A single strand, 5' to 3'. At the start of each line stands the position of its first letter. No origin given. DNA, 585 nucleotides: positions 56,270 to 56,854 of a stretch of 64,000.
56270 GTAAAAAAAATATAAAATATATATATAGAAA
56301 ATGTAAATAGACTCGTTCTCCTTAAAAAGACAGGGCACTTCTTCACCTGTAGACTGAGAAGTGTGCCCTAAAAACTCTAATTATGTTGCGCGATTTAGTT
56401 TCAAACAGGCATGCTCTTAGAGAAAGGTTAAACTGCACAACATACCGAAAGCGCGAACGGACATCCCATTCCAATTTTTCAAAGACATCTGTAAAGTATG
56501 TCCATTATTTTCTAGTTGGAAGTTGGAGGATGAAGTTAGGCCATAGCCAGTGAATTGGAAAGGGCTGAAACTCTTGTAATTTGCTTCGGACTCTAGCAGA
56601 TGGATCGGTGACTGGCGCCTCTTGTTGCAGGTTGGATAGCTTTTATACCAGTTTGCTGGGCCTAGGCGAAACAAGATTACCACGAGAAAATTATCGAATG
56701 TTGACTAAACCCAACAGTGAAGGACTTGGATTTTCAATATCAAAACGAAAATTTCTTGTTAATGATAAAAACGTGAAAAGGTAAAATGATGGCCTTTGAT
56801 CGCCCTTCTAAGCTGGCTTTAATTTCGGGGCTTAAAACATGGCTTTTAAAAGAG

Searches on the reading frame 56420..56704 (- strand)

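Call 46: search_protein_families(library=pfam, max_evalue=0.01, proteins=[window:56420-56704:-])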
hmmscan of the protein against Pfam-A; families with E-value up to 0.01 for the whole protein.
seq(95 aa): 1 family
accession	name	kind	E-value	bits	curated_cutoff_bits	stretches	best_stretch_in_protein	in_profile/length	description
PF00194.26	Carb_anhydrase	-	2.4e-15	57.3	27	1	15-84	2-70/254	Eukaryotic-type carbonic anhydrase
